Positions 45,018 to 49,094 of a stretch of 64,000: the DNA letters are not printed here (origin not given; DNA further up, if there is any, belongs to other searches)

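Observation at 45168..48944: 1258-aa exported protein combining a beta-helix region, a PGAP1/LCAT-like lipase domain and Ig-like domains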

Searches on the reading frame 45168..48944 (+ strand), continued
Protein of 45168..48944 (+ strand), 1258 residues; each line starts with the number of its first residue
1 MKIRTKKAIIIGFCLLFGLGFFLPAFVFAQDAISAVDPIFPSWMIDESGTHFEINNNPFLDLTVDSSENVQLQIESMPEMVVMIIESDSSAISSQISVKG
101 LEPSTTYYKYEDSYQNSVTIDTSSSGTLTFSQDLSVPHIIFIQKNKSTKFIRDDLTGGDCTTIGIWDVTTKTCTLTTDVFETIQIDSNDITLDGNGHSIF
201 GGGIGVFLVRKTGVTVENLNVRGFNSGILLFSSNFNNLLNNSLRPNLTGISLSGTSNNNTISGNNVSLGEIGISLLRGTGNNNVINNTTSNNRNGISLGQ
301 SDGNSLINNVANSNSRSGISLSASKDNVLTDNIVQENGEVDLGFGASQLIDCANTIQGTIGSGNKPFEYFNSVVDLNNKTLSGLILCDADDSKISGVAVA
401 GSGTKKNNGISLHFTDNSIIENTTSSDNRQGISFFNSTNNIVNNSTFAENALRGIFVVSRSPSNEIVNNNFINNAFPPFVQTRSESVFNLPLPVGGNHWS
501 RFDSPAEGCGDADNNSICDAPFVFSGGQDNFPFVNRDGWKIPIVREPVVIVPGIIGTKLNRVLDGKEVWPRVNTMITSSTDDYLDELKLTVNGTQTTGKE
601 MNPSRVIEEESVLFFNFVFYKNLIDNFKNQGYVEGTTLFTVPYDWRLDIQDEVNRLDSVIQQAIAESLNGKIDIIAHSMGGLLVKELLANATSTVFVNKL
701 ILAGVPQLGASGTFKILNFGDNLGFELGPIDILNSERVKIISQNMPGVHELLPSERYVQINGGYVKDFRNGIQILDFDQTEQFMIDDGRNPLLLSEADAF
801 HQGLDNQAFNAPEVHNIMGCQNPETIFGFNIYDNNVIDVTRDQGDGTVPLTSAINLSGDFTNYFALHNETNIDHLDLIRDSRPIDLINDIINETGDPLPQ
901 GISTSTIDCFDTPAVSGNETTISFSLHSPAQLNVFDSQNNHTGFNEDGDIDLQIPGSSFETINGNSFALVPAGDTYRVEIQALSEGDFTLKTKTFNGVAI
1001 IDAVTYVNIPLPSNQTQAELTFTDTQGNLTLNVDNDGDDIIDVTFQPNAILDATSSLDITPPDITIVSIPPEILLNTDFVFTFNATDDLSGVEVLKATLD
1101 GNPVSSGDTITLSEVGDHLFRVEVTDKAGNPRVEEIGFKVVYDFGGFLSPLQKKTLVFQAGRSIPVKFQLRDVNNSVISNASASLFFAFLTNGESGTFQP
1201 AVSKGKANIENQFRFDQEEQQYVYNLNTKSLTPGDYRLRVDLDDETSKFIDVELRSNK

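Call 10: find_homologous_proteins(query=window:45168-48941:+, max_evalue=0.00001)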
Query window:45168-48941:+ (1258 aa): 385 proteins with E <= 0.00001 among 8000 candidates; the best 120 are listed.
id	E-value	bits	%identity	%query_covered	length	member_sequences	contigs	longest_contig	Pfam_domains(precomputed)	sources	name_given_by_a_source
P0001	0.0e+0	2762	100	99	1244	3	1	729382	PF13229.13,PF02450.22,PF05048.20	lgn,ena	-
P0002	1.1e-213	730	38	83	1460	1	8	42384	PF13229.13,PF02450.22,PF03174.20,PF05048.20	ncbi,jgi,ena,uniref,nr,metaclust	ncbi:MAG: hypothetical protein A3B23_01445 [Candidatus Colwellbacteria bacterium RIFCSPLOWO2_01_FULL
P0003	2.9e-173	596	35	90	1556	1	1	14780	PF13229.13,PF02450.22,PF07819.20,PF05048.20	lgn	-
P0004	9.0e-169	582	43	40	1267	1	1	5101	PF13229.13,PF05048.20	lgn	-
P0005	8.8e-168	578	37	57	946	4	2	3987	PF13229.13,PF02450.22,PF05048.20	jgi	-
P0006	1.9e-156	541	34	82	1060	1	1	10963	PF13229.13,PF02450.22,PF07819.20,PF05048.20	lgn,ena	-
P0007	2.6e-153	530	35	53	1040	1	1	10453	PF13229.13,PF02450.22,PF07819.20,PF05048.20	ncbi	-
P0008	7.6e-150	519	33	59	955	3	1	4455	PF02089.22,PF13229.13,PF02450.22,PF00561.27,PF07819.20,PF05048.20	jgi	-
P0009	3.7e-146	507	32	57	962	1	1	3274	PF02089.22,PF13229.13,PF02450.22,PF07819.20,PF05048.20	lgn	-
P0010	5.4e-146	506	32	57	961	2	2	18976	PF13229.13,PF02450.22,PF00561.27,PF07819.20,PF05048.20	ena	-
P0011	1.5e-144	501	45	34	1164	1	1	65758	PF13229.13,PF05048.20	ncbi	-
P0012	5.0e-143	496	39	41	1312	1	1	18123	PF13229.13,PF05048.20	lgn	-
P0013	1.4e-142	495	48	25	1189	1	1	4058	PF13229.13,PF02494.23,PF05048.20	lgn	-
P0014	2.5e-142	494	48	16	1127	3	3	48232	PF13229.13,PF05048.20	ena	-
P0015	1.5e-140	488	43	33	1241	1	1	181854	PF02412.24,PF13229.13,PF22888.2,PF18884.6,PF05048.20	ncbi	-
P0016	1.0e-132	462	36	44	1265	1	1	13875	PF13229.13,PF13529.14,PF05048.20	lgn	-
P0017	2.2e-132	461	31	83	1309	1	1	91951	PF13229.13,PF02450.22,PF24096.3,PF05048.20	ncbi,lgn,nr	ncbi:MAG: NosD domain-containing protein [bacterium]|nr:NosD domain-containing protein [bacterium]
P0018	1.8e-129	451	47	25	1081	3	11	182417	PF13229.13,PF05048.20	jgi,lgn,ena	-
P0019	2.4e-129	451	43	27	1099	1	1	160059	PF13229.13,PF05048.20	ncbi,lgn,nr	ncbi:MAG: NosD domain-containing protein [bacterium]|nr:NosD domain-containing protein [bacterium]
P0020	2.5e-129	451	40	26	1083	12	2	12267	PF13229.13,PF05048.20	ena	-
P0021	1.4e-123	432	37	34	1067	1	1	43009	PF13229.13,PF05048.20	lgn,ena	-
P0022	9.6e-123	429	35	43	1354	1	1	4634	PF13229.13,PF02450.22,PF18676.7,PF00561.27,PF05048.20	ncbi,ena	-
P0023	1.8e-122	428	43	20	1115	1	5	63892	PF13229.13,PF05048.20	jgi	jgi:parallel beta-helix repeat protein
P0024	1.1e-120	422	39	42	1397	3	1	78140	PF13229.13,PF02450.22,PF24096.3,PF05048.20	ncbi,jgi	ncbi:MAG: NosD domain-containing protein [Candidatus Paceibacterota bacterium]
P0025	1.2e-120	422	34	42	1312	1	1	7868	PF13229.13,PF02450.22,PF24096.3,PF05048.20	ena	-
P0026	1.2e-120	422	40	25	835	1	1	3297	PF13229.13,PF05048.20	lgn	-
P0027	1.7e-120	422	38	41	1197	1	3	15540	PF13229.13,PF05048.20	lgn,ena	-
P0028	1.0e-119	419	34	40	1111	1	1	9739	PF13229.13,PF05048.20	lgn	-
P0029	1.7e-119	418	42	25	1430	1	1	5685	PF13229.13,PF05048.20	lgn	-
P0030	1.2e-118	416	33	46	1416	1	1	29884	PF13229.13,PF22352.3,PF02494.23,PF09136.17,PF19077.7,PF05048.20,PF18911.7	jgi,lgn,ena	-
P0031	3.6e-118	414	45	26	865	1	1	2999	PF13229.13,PF05048.20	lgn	-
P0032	2.2e-117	411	34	43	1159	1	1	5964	PF13229.13,PF05048.20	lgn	-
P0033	2.8e-117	411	42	37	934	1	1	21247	PF13229.13,PF05048.20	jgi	jgi:parallel beta-helix repeat protein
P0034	5.9e-117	410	40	36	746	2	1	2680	PF13229.13,PF05048.20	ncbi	ncbi:MAG: NosD domain-containing protein, partial [Bacteroidota bacterium]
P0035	9.5e-116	406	42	42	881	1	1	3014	PF13229.13,PF22888.2,PF05048.20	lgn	-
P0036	2.4e-115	405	31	47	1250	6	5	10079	PF13229.13,PF02450.22,PF07819.20,PF05048.20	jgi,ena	-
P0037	1.7e-114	402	38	26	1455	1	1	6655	PF13229.13,PF05048.20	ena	-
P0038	2.1e-114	402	46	25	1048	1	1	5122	PF13229.13,PF05048.20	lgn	-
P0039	1.3e-111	392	46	22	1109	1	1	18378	PF13229.13,PF05048.20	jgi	jgi:parallel beta-helix repeat protein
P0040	6.0e-110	387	30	84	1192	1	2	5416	PF13229.13,PF02450.22,PF05048.20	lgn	-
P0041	2.0e-109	385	30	30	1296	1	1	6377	PF13229.13,PF05048.20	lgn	-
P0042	2.2e-109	385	40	27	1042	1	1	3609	PF13229.13,PF05048.20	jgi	-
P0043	1.7e-108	382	36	43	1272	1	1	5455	PF13229.13,PF18676.7,PF05048.20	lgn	-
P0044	9.5e-108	379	33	42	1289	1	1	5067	PF13229.13,PF05048.20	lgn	-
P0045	4.8e-107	377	39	41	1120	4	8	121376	PF13229.13,PF13529.14,PF05048.20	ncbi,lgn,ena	ncbi:MAG: NosD domain-containing protein [Patescibacteria group bacterium]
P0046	1.9e-105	372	30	51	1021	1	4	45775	PF13229.13,PF02450.22,PF05048.20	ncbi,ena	-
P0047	3.1e-105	371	42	23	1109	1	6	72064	PF13229.13,PF02450.22,PF24096.3,PF05048.20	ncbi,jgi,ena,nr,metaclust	ncbi:MAG: Cell surface protein [Parcubacteria group bacterium GW2011_GWA1_47_8]|nr:MAG: Cell surface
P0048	1.5e-104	369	50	23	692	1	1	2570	PF13229.13,PF22888.2,PF05048.20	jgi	-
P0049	6.8e-104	367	37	39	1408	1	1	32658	PF13229.13,PF02450.22,PF07819.20,PF05048.20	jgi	jgi:parallel beta-helix repeat protein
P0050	1.0e-103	366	43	33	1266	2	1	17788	PF13229.13,PF05048.20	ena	-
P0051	1.2e-103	366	35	57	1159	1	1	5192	PF13229.13,PF02450.22,PF00561.27,PF07819.20,PF24096.3,PF05048.20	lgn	-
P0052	9.2e-103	363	28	89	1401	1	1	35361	PF13229.13,PF02450.22,PF24096.3,PF05048.20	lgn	-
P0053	1.7e-102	362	38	42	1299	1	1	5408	PF13229.13,PF02450.22,PF22888.2,PF05048.20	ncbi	-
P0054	8.9e-102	360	34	40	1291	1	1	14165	PF13229.13,PF02450.22,PF05048.20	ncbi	-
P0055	4.2e-101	357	32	43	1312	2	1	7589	PF13229.13,PF05048.20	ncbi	ncbi:MAG: NosD domain-containing protein, partial [Candidatus Paceibacterota bacterium]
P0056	6.0e-101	357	33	38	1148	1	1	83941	PF13229.13,PF05048.20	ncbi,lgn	ncbi:MAG: NosD domain-containing protein [Nitrospirota bacterium]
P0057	7.2e-101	357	37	36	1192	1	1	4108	PF13229.13,PF00801.27,PF05048.20,PF18911.7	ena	-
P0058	1.9e-100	355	39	37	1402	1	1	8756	PF13229.13,PF02450.22,PF05048.20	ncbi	-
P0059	2.0e-100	355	30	82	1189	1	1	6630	PF13229.13,PF02450.22,PF05048.20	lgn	-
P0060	8.0e-100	353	41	39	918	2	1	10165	PF13229.13,PF00877.26,PF05048.20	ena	-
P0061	2.1e-99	352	31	84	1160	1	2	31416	PF13229.13,PF02450.22,PF05048.20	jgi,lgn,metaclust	metaclust:\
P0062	6.5e-99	350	43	26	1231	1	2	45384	PF13229.13,PF02450.22,PF16403.12,PF24096.3,PF05048.20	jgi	jgi:parallel beta-helix repeat protein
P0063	3.0e-98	348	35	37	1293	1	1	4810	PF13229.13,PF05048.20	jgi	-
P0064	3.6e-98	348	45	18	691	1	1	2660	PF13229.13,PF05048.20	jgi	jgi:parallel beta-helix repeat protein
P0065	7.3e-98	347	40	25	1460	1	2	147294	PF13229.13,PF02450.22,PF24096.3,PF05048.20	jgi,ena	jgi:parallel beta-helix repeat protein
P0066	7.6e-98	347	36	41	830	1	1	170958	PF13229.13,PF05048.20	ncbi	-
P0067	9.5e-98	346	36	31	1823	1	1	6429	PF13229.13,PF05048.20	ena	-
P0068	5.2e-97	344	30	85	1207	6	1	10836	PF13229.13,PF02450.22,PF07819.20,PF24096.3,PF05048.20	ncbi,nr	ncbi:MAG: hypothetical protein CO140_03295 [Candidatus Moranbacteria bacterium CG_4_9_14_3_um_filter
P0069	6.4e-97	344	38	41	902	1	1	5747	PF13229.13,PF00877.26,PF05048.20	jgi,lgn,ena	-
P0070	8.9e-97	343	34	42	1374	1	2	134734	PF13229.13,PF02450.22,PF05048.20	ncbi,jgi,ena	ncbi:MAG: NosD domain-containing protein [Candidatus Paceibacterota bacterium]|jgi:parallel beta-hel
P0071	1.3e-96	343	29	55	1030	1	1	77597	PF13229.13,PF02450.22,PF07819.20,PF05048.20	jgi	jgi:parallel beta-helix repeat protein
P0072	1.3e-96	343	37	40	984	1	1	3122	PF13229.13,PF05048.20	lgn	-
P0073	1.5e-96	342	41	23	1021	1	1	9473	PF13229.13,PF02450.22,PF05048.20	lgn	-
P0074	3.5e-96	341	38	33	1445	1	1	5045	PF13229.13,PF02450.22,PF24096.3,PF05048.20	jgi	jgi:nitrous oxidase accessory protein NosD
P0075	4.5e-96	341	33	43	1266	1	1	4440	PF13229.13,PF02450.22,PF05048.20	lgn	-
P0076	2.3e-95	338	30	81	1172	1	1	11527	PF13229.13,PF02450.22,PF05048.20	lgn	-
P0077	2.5e-95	338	39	39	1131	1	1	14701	PF13229.13,PF05048.20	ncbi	ncbi:MAG: NosD domain-containing protein, partial [Candidatus Paceibacterota bacterium]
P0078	1.4e-94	336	34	34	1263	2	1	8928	PF02412.24,PF13229.13,PF05048.20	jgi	jgi:parallel beta-helix repeat protein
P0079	6.2e-94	334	42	27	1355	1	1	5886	PF13229.13,PF05048.20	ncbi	ncbi:MAG: NosD domain-containing protein [Candidatus Jacksonbacteria bacterium]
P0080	7.7e-94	333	29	83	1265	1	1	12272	PF13229.13,PF02450.22,PF05048.20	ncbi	-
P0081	8.5e-94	333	45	26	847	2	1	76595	PF13229.13,PF00877.26,PF05048.20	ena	-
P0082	1.2e-93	333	33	64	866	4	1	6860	PF13229.13,PF02450.22,PF07819.20,PF24096.3,PF05048.20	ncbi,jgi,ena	-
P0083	6.9e-93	330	39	23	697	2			PF13229.13,PF02450.22,PF24096.3,PF05048.20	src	-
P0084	8.8e-93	330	29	90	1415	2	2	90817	PF13229.13,PF02450.22,PF07819.20,PF24096.3,PF05048.20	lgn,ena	-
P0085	1.5e-92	329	43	27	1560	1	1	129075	PF13229.13,PF05048.20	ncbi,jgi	ncbi:MAG: NosD domain-containing protein [Candidatus Paceibacterota bacterium]|jgi:M6 family metallo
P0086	2.0e-92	329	30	85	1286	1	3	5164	PF02089.22,PF13229.13,PF02450.22,PF05048.20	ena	-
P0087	2.0e-92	329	43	23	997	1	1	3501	PF13229.13,PF00877.26,PF05048.20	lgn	-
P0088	2.7e-92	328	29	90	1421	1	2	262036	PF13229.13,PF02450.22,PF07819.20,PF05048.20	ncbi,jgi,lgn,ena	ncbi:MAG: right-handed parallel beta-helix repeat-containing protein [Parcubacteria group bacterium]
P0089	4.9e-92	327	29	78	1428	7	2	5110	PF13229.13,PF02450.22,PF24096.3,PF05048.20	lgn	-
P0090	6.4e-92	327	36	38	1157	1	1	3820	PF13229.13,PF00801.27,PF05048.20,PF18911.7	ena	-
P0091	1.1e-91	326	36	42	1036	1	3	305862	PF13229.13,PF00877.26,PF05048.20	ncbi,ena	ncbi:MAG: NosD domain-containing protein [Patescibacteria group bacterium]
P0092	1.4e-91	326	38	27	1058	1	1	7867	PF13229.13,PF05048.20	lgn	-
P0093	1.9e-91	325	36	43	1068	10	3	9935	PF13229.13,PF05048.20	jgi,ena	-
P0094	4.4e-91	324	39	39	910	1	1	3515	PF13229.13,PF00877.26,PF05048.20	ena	-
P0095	6.9e-91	324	49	24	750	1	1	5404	PF13229.13,PF22352.3,PF00801.27,PF05048.20,PF18911.7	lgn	-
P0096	9.0e-91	323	40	42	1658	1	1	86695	PF13229.13,PF05048.20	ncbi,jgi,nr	ncbi:MAG: right-handed parallel beta-helix repeat-containing protein [Candidatus Pacebacteria bacter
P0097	1.5e-90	323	28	81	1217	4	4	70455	PF02089.22,PF13229.13,PF02450.22,PF05048.20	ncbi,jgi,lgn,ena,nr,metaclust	ncbi:MAG: Cell surface protein [Parcubacteria group bacterium GW2011_GWC1_45_14]|nr:MAG: Cell surfac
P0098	1.7e-90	322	36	43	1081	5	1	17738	PF13229.13,PF05048.20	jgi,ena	-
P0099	3.0e-90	322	40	32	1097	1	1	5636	PF13229.13,PF12708.13,PF05048.20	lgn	-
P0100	3.3e-90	321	38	42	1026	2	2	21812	PF13229.13,PF00877.26,PF05048.20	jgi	jgi:parallel beta-helix repeat protein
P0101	3.4e-90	321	33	60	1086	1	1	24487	PF02089.22,PF13229.13,PF01674.25,PF02450.22,PF07819.20,PF05048.20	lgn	-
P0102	5.0e-90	321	36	42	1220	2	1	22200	PF13229.13,PF05048.20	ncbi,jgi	ncbi:MAG: NosD domain-containing protein [Candidatus Paceibacterota bacterium]|jgi:parallel beta-hel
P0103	1.1e-89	320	33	39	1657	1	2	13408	PF13229.13,PF05048.20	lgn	-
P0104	1.2e-89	320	27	91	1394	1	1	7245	PF13229.13,PF02450.22,PF07819.20,PF24096.3,PF05048.20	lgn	-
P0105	2.0e-89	319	32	62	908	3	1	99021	PF13229.13,PF12697.14,PF02450.22,PF00561.27,PF07819.20,PF24096.3,PF05048.20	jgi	-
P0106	2.2e-89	319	37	40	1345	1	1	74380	PF13229.13,PF05048.20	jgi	jgi:M6 family metalloprotease-like protein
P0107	1.9e-88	316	29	83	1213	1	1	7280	PF13229.13,PF02450.22,PF05048.20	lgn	-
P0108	2.2e-88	315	34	43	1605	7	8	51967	PF13229.13,PF05048.20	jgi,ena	-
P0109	2.6e-88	315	45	22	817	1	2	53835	PF13229.13,PF13529.14,PF03412.22,PF22888.2,PF05048.20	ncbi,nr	ncbi:MAG: C39 family peptidase [Parcubacteria group bacterium]|nr:C39 family peptidase [Parcubacteri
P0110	6.8e-88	314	36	36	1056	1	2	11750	PF13229.13,PF05048.20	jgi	jgi:parallel beta-helix repeat protein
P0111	8.1e-88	313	38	43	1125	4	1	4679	PF13229.13,PF05048.20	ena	-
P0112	3.6e-87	311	28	77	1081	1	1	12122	PF13229.13,PF02450.22,PF05048.20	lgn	-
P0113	5.2e-87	311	37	44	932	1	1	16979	PF13229.13,PF05048.20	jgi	jgi:parallel beta-helix repeat protein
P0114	5.7e-87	311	40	12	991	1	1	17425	PF13229.13,PF05048.20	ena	-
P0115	7.8e-87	310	34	35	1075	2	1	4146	PF13229.13,PF05048.20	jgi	jgi:parallel beta-helix repeat protein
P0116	1.6e-86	309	40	41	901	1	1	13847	PF13229.13,PF00877.26,PF05048.20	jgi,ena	-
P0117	1.6e-86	309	29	83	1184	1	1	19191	PF13229.13,PF02450.22,PF05048.20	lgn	-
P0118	2.3e-86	309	34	43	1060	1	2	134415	PF13229.13,PF00877.26,PF05048.20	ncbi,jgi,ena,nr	ncbi:MAG: NosD domain-containing protein [Candidatus Paceibacterota bacterium]|jgi:parallel beta-hel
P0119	3.1e-86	308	37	43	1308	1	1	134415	PF13229.13,PF05048.20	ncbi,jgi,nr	ncbi:MAG: right-handed parallel beta-helix repeat-containing protein [Candidatus Pacebacteria bacter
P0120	5.5e-86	307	37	28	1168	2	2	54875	PF13229.13,PF02450.22,PF05048.20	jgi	jgi:parallel beta-helix repeat protein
